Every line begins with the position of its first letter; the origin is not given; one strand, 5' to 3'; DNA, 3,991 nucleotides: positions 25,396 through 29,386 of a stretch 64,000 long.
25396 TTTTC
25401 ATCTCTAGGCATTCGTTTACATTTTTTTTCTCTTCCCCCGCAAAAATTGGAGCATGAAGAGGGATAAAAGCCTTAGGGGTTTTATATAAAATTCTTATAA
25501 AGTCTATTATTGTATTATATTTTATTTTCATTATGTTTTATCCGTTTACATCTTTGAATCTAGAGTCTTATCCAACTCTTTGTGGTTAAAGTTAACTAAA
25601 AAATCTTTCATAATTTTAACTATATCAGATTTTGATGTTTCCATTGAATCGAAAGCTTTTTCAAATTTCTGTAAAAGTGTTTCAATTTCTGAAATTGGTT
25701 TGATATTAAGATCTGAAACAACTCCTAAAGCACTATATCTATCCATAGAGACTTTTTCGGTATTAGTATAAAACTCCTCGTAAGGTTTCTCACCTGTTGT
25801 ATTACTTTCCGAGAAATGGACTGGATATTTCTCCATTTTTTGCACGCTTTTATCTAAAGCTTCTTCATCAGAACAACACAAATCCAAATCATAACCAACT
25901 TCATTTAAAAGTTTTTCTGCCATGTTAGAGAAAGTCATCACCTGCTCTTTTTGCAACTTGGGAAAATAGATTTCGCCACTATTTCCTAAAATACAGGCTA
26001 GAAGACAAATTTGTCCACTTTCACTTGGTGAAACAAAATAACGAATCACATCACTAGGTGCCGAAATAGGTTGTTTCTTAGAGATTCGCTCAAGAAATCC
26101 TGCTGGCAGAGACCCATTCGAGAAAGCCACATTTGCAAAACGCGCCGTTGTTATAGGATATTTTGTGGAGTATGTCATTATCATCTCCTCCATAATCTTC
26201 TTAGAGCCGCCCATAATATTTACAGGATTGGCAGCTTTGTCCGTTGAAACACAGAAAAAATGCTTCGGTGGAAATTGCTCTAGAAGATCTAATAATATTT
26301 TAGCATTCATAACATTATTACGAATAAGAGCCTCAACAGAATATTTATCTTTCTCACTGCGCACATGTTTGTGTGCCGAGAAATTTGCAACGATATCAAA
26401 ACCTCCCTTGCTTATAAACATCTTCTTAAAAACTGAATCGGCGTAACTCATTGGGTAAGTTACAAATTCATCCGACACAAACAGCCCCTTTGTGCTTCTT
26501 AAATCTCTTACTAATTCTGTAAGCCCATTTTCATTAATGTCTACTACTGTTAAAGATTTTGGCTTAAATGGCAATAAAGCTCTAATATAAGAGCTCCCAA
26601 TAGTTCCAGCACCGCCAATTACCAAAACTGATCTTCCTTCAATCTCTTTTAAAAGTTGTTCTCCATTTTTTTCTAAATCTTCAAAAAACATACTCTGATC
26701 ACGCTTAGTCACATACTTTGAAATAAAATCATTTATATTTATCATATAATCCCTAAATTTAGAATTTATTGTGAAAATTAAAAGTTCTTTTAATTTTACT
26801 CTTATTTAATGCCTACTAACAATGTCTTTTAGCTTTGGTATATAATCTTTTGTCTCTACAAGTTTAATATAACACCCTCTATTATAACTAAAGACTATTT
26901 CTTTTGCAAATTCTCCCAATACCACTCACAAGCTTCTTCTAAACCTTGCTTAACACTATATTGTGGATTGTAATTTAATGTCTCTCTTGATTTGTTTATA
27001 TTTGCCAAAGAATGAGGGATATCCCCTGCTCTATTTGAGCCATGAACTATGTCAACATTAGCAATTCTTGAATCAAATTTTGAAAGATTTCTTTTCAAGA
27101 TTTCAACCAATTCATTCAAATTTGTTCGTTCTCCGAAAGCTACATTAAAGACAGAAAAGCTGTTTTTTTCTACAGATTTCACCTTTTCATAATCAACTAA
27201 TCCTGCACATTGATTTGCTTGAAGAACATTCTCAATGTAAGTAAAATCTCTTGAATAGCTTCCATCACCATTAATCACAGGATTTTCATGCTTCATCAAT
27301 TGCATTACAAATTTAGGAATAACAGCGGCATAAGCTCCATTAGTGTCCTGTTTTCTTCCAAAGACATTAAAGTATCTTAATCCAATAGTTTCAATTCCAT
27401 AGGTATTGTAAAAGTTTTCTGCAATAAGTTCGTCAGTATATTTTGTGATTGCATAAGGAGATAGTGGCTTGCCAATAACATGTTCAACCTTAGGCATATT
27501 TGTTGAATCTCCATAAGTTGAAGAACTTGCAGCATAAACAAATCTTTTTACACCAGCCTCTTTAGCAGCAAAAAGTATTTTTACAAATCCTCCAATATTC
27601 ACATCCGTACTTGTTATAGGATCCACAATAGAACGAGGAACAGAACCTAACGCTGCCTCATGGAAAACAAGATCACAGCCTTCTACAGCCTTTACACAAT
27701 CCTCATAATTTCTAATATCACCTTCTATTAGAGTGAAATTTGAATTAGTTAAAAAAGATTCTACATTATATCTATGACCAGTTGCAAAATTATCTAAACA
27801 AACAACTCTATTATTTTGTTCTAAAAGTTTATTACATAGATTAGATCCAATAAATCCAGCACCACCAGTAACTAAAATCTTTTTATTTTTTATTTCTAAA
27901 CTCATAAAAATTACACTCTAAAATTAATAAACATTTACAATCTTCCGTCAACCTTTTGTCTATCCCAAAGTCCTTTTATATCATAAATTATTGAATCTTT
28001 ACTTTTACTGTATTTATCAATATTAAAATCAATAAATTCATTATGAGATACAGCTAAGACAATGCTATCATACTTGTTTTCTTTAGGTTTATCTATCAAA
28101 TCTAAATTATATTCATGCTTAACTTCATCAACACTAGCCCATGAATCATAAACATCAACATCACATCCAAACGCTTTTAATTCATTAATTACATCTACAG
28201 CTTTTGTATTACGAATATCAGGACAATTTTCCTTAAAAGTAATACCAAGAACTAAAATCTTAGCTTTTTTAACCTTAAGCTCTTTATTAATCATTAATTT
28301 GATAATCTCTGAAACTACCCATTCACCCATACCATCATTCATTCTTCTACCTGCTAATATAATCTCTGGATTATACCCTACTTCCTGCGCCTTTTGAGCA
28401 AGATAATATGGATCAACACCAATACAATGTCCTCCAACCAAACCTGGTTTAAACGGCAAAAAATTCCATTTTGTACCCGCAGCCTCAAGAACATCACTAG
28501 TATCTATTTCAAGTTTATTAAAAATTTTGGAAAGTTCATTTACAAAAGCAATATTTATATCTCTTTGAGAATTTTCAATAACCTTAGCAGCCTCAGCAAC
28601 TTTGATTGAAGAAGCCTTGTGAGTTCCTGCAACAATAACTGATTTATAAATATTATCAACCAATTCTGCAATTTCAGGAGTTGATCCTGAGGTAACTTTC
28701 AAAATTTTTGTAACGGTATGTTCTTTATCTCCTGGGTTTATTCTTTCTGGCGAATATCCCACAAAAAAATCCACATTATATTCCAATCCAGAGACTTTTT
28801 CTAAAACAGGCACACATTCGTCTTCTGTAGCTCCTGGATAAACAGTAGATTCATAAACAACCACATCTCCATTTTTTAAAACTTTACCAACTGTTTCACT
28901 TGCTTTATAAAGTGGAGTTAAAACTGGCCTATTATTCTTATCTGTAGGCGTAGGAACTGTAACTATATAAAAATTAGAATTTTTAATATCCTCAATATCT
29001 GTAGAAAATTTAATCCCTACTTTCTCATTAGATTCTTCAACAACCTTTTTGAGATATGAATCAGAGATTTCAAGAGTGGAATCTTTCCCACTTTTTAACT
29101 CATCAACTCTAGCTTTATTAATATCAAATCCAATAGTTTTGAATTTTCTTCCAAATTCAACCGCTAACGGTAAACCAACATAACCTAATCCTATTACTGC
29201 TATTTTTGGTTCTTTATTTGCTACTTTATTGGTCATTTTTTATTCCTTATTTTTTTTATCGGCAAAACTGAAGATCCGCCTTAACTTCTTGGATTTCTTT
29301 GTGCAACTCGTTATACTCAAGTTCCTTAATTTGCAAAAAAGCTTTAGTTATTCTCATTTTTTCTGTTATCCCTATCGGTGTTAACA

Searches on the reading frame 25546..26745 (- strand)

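Call 47: search_protein_families(library=ncbifam, proteins=[window:25546-26745:-], max_evalue=0.00001)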
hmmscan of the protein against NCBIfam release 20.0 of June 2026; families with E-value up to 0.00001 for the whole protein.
window:25546-26745:- (399 aa): 5 families
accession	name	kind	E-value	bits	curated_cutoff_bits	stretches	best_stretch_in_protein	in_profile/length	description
TIGR04130.1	FnlA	equivalog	2.9e-15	56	730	1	38-288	5-250/337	UDP-N-acetylglucosamine 4,6-dehydratase/5-epimerase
TIGR03589.1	PseB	equivalog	7e-14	51.5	407.75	1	36-273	3-237/324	UDP-N-acetylglucosamine 4,6-dehydratase (inverting)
TIGR01179.1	galE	equivalog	1.9e-07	30.3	262.3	1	40-207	2-177/332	UDP-glucose 4-epimerase GalE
TIGR01181.1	dTDP_gluc_dehyt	equivalog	5e-07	29.1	365.1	1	40-172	2-129/321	dTDP-glucose 4,6-dehydratase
NF006194.0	PRK08324.2-2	equivalog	9.9e-06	24.4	686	0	23-155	425-557/703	bifunctional aldolase/short-chain dehydrogenase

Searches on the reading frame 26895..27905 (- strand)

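Call 47: search_protein_families(library=ncbifam, proteins=[window:26895-27905:-], max_evalue=0.00001)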
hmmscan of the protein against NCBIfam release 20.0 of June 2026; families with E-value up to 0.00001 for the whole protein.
window:26895-27905:- (336 aa): 29 families (the best 25 are shown)
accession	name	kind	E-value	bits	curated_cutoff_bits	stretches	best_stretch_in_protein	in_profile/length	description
NF011728.1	PRK15181.1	equivalog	2.8e-100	335.7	760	1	5-331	13-339/348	Vi polysaccharide biosynthesis UDP-N-acetylglucosaminuronic acid C-4 epimerase TviC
TIGR01179.1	galE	equivalog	3.8e-44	150.9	262.3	1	9-333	1-329/332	UDP-glucose 4-epimerase GalE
TIGR04180.1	EDH_00030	hypoth_equivalog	2.7e-42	144.9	475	1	10-316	1-296/297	NAD-dependent 4,6-dehydratase LegB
TIGR01181.1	dTDP_gluc_dehyt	equivalog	1.4e-41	142.6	365.1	1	9-333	1-315/321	dTDP-glucose 4,6-dehydratase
TIGR02197.1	heptose_epim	equivalog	5.2e-40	137.5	274.6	1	10-331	1-315/316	ADP-glyceromanno-heptose 6-epimerase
NF007956.0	PRK10675.1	subfamily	3.4e-30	105.3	394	1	9-329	2-329/338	UDP-glucose 4-epimerase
NF008360.0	PRK11150.1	equivalog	1.2e-20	74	452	1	10-232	2-222/310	ADP-glyceromanno-heptose 6-epimerase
NF042422.1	oxyalk_red_OleD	equivalog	2.5e-19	69.8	580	1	9-269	2-245/329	2-alkyl-3-oxoalkanoate reductase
TIGR03466.1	HpnA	hypoth_equivalog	4.4e-19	68.5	367.65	1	9-165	2-155/327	hopanoid-associated sugar epimerase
NF042423.1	oxyalk_red_Shew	equivalog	2.6e-17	62.9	580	1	3-236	4-222/331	2-alkyl-3-oxoalkanoate reductase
NF007490.0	PRK10084.1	subfamily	5.7e-17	61.7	649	1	9-333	2-338/361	dTDP-glucose 4,6-dehydratase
NF008872.0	PRK11908.1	equivalog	8.2e-17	61.3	294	1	8-334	2-340/349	bifunctional UDP-4-keto-pentose/UDP-xylose synthase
TIGR02622.1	CDP_4_6_dhtase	equivalog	1.2e-16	60.9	278.45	1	6-332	3-333/352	CDP-glucose 4,6-dehydratase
NF007582.0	PRK10217.1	equivalog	1.3e-16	60.6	698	1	8-332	2-334/355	dTDP-glucose 4,6-dehydratase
NF047922.1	GDPFucSynFcl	equivalog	2.9e-14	53.2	500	1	109-334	87-306/308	GDP-L-fucose synthase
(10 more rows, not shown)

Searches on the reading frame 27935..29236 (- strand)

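Call 47: search_protein_families(library=ncbifam, proteins=[window:27935-29236:-], max_evalue=0.00001)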
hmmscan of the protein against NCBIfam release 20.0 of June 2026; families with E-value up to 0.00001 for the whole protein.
window:27935-29236:- (433 aa): 7 families
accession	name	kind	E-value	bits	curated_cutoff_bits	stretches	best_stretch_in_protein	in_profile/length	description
NF011729.0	PRK15182.1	equivalog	3.2e-170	566.5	592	1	9-432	6-424/425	Vi polysaccharide biosynthesis UDP-N-acetylglucosamine C-6 dehydrogenase TviB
TIGR03026.1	NDP-sugDHase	subfamily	1.2e-121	406.4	189.8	1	11-421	2-412/413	nucleotide sugar dehydrogenase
NF040825.1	UDPMaNacDH_Arch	equivalog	5.8e-65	219.8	750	1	11-420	2-397/418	UDP-N-acetyl-D-mannosamine dehydrogenase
NF008286.0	PRK11064.1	equivalog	4.5e-61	206.7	459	1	11-424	5-419/420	UDP-N-acetyl-D-mannosamine dehydrogenase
NF041297.1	UDPGDh_AglM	equivalog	1.3e-43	149.6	670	1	11-416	2-409/429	UDP-glucose 6-dehydrogenase AglM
NF047673.2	TeichurnBiosyTuaD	equivalog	5.4e-34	118.1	700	1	11-408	3-397/439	UDP-glucose 6-dehydrogenase TuaD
NF011631.0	PRK15057.1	equivalog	3.3e-06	26.5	757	1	11-365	2-337/388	UDP-glucose 6-dehydrogenase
